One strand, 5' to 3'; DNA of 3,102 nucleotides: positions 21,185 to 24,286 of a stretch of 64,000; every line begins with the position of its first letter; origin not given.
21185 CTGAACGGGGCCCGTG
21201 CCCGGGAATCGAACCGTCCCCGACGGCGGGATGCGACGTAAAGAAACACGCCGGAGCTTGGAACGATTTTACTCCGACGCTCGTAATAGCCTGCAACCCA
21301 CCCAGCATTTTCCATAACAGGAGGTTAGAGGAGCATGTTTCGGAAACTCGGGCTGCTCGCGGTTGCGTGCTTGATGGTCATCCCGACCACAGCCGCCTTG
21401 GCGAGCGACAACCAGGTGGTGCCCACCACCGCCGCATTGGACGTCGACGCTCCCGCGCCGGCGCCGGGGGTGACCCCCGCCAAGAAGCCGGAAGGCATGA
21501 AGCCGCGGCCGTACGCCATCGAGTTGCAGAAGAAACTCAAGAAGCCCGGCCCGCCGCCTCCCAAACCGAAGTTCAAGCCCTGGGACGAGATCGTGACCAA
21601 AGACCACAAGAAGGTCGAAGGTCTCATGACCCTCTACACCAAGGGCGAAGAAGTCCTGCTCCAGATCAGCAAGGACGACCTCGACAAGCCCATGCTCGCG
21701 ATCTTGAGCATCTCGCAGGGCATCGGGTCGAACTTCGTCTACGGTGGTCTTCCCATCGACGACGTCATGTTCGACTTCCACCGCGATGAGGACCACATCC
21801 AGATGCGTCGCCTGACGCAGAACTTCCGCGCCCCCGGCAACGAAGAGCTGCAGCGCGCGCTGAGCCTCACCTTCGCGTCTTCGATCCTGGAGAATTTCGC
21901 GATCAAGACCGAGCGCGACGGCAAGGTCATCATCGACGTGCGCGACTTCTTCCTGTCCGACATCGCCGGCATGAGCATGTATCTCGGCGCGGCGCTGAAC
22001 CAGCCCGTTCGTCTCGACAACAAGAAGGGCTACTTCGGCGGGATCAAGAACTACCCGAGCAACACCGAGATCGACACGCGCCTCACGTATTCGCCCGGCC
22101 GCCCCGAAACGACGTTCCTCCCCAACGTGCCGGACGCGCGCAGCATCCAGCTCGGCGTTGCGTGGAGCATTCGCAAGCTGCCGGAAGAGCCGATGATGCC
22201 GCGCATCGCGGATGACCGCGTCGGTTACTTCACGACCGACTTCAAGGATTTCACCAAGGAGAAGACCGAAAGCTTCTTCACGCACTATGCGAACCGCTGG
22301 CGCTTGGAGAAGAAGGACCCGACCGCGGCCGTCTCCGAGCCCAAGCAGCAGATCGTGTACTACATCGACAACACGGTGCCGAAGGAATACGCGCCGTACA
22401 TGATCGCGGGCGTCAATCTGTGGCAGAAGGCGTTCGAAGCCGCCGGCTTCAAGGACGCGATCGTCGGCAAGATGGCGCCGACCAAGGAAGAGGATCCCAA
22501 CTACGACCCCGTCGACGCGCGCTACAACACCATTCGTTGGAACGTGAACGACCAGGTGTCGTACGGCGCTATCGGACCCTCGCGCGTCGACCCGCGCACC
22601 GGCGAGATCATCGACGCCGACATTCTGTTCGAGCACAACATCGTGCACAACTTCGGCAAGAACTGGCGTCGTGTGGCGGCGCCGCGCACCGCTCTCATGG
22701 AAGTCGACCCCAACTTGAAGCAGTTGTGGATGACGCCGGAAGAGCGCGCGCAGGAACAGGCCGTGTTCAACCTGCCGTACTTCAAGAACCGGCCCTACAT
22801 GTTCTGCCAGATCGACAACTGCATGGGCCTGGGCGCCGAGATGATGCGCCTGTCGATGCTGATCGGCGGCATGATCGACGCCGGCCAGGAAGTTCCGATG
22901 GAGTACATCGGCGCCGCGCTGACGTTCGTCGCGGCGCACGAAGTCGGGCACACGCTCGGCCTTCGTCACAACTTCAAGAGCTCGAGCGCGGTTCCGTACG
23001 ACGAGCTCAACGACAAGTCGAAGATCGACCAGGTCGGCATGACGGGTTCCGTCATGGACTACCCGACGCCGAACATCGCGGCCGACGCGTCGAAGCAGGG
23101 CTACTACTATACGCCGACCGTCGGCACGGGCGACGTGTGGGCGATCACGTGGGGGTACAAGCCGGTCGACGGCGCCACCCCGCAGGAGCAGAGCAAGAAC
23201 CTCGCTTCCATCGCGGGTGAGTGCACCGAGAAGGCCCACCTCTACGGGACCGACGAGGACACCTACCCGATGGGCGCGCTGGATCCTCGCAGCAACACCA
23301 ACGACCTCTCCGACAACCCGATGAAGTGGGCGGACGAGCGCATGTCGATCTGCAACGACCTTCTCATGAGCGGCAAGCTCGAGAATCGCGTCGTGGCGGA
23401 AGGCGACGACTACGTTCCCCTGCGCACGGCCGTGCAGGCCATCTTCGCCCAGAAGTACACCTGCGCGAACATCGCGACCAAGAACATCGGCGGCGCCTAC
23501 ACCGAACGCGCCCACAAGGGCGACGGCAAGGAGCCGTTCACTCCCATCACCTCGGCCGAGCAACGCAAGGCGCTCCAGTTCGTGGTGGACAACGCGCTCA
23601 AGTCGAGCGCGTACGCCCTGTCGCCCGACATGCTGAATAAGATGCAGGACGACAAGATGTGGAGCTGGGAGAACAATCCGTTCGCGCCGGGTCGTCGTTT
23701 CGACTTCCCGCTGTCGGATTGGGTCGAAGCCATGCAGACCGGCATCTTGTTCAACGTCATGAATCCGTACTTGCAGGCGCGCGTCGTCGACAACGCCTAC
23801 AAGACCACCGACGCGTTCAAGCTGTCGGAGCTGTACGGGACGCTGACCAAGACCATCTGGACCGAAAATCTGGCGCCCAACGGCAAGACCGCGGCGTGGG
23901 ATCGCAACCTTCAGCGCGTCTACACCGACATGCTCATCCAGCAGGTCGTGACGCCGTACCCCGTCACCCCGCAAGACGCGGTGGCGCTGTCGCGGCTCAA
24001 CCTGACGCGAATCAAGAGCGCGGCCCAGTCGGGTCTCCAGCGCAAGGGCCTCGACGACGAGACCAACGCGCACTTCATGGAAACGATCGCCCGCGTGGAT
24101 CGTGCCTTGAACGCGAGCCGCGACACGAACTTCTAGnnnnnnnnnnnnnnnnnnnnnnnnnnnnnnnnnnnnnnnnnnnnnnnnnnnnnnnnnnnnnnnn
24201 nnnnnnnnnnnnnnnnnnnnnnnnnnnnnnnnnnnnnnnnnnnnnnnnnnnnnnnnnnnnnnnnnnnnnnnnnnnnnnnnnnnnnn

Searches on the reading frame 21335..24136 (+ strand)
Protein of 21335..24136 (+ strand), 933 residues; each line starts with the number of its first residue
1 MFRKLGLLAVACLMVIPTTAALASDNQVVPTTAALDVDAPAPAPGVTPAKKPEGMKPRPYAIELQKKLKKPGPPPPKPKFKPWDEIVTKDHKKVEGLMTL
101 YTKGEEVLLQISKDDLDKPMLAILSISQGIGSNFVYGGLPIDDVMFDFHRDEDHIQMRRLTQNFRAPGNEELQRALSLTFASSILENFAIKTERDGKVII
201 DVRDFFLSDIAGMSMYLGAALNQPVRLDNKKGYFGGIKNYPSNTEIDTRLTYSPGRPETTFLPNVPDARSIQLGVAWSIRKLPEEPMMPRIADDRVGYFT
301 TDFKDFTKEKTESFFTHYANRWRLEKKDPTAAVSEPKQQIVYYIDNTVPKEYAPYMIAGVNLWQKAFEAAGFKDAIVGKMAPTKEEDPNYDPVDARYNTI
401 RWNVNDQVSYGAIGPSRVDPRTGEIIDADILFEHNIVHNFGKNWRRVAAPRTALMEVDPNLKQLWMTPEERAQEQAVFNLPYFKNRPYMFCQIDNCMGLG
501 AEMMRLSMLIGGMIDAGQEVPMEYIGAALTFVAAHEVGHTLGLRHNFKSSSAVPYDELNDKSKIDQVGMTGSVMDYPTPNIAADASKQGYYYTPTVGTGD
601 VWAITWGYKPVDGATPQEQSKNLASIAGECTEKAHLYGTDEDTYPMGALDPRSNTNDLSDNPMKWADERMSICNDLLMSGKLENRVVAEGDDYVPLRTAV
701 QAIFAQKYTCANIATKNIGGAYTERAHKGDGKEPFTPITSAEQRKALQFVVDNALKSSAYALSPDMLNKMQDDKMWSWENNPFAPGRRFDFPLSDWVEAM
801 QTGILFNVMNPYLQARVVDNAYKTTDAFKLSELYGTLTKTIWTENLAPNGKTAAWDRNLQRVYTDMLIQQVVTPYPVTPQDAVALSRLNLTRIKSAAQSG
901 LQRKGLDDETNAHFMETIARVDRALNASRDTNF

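Call 10: search_protein_families(library=pfam, proteins=[window:21335-24136:+], max_evalue=1)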
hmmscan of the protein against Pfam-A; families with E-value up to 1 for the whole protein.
window:21335-24136:+ (933 aa): 10 families
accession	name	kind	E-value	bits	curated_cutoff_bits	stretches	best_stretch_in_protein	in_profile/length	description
PF16313.11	DUF4953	-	1.7e-79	267.7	24.2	1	519-845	3-313/316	Met-zincin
PF17148.9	DUF5117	-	7.5e-38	130.7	27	1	143-327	6-189/189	Domain of unknown function (DUF5117)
PF17162.9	DUF5118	-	4.2e-07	30.1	27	1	81-128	2-49/50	Domain of unknown function (DUF5118)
PF00413.30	Peptidase_M10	-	0.00011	22.5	24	1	526-551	105-130/159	Matrixin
PF13583.11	Reprolysin_4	-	0.0007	19.8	22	1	532-552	138-158/203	Metallo-peptidase family M12B Reprolysin-like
PF13688.12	Reprolysin_5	-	0.002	18.8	27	1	531-551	143-163/196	Metallo-peptidase family M12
PF13582.12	Reprolysin_3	-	0.0032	18.4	22.4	1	525-545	102-122/123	Metallo-peptidase family M12B Reprolysin-like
PF13574.12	Reprolysin_2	-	0.036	14.4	27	1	532-566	128-163/195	Metallo-peptidase family M12B Reprolysin-like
PF18557.6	NepR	-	0.15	12.1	25.7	1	853-870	2-19/35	Anti-sigma factor NepR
PF05572.19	Peptidase_M43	-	0.19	12.1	23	1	532-563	71-103/152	Pregnancy-associated plasma protein-A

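Call 26: find_related_loci(query=window:21335-24136:+, collection=genome_contigs, flank=10000)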
Query window:21335-24136:+ (933 aa) in genome_contigs; peptide patterns used: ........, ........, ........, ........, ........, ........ (x = any residue, [..] = any of these).
61 stretches matched a pattern; 19 encode a relative of the query (tblastn E <= 1e-3); 18 distinct loci.
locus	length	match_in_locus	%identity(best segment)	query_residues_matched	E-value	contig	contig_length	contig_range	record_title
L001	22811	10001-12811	87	1-933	0e+0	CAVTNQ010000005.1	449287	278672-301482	MAG: Candidatus Latescibacteria bacterium isolate MFD02242.bin.1.209 genome assembly, contig: contig_9411, whole genome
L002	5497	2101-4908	84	1-933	0e+0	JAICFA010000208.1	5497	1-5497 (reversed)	MAG: Candidatus Krumholzibacteriia bacterium isolate BD_ISSM_2_bin.43 k141_1731450_length_5497_cov_8.0000, whole genome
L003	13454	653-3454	82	1-933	0e+0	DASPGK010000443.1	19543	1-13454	MAG TPA_asm: Candidatus Krumholzibacteriia bacterium isolate SMAG_U16449 k141_1632736, whole genome shotgun sequence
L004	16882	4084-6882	82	1-933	0e+0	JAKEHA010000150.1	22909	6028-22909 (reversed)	MAG: Candidatus Latescibacterota bacterium isolate PMV_6.20 PMV_6.20.k101_534819, whole genome shotgun sequence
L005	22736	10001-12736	73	1-933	0e+0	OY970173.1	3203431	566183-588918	MAG: Candidatus Latescibacteria bacterium isolate MFD02242.bin.1.32 genome assembly, chromosome: 1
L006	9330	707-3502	71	1-933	0e+0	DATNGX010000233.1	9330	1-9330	MAG TPA_asm: Candidatus Krumholzibacteriia bacterium isolate SMAG_U11332 k141_98998, whole genome shotgun sequence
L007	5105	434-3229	70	1-933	0e+0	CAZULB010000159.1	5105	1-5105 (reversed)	MAG TPA_asm: uncultured bacterium isolate SRP237561_co1_357 genome assembly, contig: NODE_36058_length_5105_cov_4.938218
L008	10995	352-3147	70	1-933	0e+0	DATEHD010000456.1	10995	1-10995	MAG TPA_asm: Candidatus Krumholzibacteriia bacterium isolate SMAG_U8802 k141_915999, whole genome shotgun sequence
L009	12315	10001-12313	74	1-773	0e+0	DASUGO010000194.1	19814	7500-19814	MAG TPA_asm: Candidatus Krumholzibacteriia bacterium isolate SMAG_U1407 k141_1628576, whole genome shotgun sequence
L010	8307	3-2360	73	148-933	0e+0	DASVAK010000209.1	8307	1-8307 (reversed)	MAG TPA_asm: Candidatus Krumholzibacteriia bacterium isolate SMAG_U1949 k141_1263211, whole genome shotgun sequence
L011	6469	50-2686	56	59-933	0e+0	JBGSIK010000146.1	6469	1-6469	MAG: Candidatus Krumholzibacteriia bacterium isolate JTS-AC129 k141_369422, whole genome shotgun sequence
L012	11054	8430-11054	58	57-926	0e+0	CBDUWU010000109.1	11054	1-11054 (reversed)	MAG TPA_asm: uncultured bacterium isolate SRR22302368_binner13_Refined_37 genome assembly, contig: ERZ25747235.2431, who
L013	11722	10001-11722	73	1-576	0e+0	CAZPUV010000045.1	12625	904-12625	MAG TPA_asm: uncultured bacterium isolate SRP239054_co1_134 genome assembly, contig: NODE_3742_length_12625_cov_5.056484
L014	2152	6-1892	59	303-929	0e+0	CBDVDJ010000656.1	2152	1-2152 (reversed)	MAG TPA_asm: uncultured bacterium isolate SRR21487738_concoct_129 genome assembly, contig: ERZ25083882.71029, whole geno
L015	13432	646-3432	71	1-933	0e+0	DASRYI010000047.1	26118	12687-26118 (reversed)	MAG TPA_asm: Candidatus Krumholzibacteriia bacterium isolate SMAG_U13222 k141_430871, whole genome shotgun sequence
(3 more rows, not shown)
